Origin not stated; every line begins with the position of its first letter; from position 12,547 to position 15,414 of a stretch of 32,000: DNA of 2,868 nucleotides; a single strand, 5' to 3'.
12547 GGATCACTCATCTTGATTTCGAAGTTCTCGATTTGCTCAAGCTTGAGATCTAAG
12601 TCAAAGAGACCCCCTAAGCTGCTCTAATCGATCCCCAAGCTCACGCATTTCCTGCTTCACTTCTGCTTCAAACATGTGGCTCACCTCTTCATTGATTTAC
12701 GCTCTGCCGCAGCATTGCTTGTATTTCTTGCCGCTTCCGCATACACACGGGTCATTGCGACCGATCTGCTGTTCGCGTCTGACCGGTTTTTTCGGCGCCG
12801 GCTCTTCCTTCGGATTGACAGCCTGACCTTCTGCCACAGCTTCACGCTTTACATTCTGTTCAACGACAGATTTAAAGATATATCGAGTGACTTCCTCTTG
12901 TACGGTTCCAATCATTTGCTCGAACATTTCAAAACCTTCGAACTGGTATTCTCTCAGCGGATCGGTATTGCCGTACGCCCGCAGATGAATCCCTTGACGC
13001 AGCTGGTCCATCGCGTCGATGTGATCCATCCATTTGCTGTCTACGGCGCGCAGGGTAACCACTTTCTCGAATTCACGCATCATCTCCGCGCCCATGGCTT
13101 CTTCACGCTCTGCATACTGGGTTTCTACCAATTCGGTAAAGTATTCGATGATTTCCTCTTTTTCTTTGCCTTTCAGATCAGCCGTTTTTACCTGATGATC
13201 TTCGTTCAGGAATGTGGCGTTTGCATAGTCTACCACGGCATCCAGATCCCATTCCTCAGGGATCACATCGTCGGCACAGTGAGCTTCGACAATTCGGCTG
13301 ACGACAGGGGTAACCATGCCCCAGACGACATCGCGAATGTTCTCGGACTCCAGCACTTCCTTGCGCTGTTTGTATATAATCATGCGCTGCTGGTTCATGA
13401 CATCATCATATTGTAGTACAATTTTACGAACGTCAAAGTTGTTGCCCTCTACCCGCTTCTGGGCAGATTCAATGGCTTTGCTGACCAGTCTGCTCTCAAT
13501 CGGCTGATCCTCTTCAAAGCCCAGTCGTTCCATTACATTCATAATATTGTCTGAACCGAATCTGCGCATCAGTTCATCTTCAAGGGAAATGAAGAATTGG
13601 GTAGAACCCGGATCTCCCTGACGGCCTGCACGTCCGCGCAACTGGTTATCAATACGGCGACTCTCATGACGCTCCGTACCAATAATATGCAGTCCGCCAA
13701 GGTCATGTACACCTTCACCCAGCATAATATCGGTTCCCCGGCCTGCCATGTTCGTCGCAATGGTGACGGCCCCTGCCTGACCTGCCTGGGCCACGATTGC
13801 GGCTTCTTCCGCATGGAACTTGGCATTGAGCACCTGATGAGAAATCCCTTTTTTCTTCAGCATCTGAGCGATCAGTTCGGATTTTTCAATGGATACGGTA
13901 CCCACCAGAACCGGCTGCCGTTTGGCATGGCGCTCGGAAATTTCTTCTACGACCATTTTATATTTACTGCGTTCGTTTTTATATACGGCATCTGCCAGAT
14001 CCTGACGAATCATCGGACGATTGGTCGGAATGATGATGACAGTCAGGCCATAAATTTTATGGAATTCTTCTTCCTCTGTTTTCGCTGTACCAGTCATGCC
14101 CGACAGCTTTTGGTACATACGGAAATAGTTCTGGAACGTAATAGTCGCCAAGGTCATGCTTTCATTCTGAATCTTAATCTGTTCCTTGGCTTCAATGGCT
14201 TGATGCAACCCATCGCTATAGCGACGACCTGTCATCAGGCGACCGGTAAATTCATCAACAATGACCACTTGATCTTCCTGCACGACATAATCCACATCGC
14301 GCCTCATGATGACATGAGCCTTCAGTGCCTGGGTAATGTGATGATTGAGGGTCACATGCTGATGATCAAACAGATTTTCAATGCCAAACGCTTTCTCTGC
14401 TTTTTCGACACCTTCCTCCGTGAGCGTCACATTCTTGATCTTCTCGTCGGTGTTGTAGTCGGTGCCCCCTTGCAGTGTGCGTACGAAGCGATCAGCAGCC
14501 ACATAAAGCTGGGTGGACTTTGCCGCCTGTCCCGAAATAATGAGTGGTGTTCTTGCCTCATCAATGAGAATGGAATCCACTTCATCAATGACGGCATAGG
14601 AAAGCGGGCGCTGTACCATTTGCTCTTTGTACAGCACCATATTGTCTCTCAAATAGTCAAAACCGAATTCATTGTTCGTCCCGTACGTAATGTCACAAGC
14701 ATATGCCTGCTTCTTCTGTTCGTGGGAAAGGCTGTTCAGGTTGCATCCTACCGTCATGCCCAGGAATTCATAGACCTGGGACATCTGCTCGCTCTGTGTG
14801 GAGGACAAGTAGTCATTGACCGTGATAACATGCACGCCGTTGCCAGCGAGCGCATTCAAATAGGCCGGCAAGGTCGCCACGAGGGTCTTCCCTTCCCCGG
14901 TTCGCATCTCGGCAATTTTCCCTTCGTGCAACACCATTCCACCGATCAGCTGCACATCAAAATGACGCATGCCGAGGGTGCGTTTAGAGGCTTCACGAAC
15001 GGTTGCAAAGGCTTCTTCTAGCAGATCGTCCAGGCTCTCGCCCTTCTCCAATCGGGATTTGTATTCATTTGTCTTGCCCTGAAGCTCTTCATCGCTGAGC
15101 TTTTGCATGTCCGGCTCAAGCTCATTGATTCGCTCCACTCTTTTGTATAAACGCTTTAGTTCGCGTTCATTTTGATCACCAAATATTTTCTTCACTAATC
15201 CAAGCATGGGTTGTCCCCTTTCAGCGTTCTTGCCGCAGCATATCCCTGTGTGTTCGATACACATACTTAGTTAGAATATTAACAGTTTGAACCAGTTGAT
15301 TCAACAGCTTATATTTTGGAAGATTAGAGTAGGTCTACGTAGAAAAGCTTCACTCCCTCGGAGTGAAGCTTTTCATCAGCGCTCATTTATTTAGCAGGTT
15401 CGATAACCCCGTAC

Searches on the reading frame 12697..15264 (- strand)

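Call 7: search_protein_families(library=pfam, proteins=[window:12697-15264:-])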
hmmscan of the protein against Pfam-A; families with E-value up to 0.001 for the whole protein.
window:12697-15264:- (855 aa): 7 families
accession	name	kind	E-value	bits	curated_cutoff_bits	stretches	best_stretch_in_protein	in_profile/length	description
PF07517.20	SecA_DEAD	-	1.3e-131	438.6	24.6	1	25-402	2-290/290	SecA DEAD-like domain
PF21090.3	P-loop_SecA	-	9.6e-81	270.7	27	2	417-517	1-101/205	SecA P-loop domain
PF07516.18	SecA_SW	-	2e-70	237.4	26.7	1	588-798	1-198/200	SecA Wing and Scaffold domain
PF01043.26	SecA_PP_bind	-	1.1e-44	152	23.5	1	249-358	1-110/110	SecA preprotein cross-linking domain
PF02810.21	SEC-C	-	1.4e-09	38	20.4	1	836-854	1-19/19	SEC-C motif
PF00270.35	DEAD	-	1.9e-08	34.6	26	1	117-235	18-132/167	DEAD/DEAH box helicase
PF00271.37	Helicase_C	-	0.00018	22.1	23.5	1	434-550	2-110/110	Helicase conserved C-terminal domain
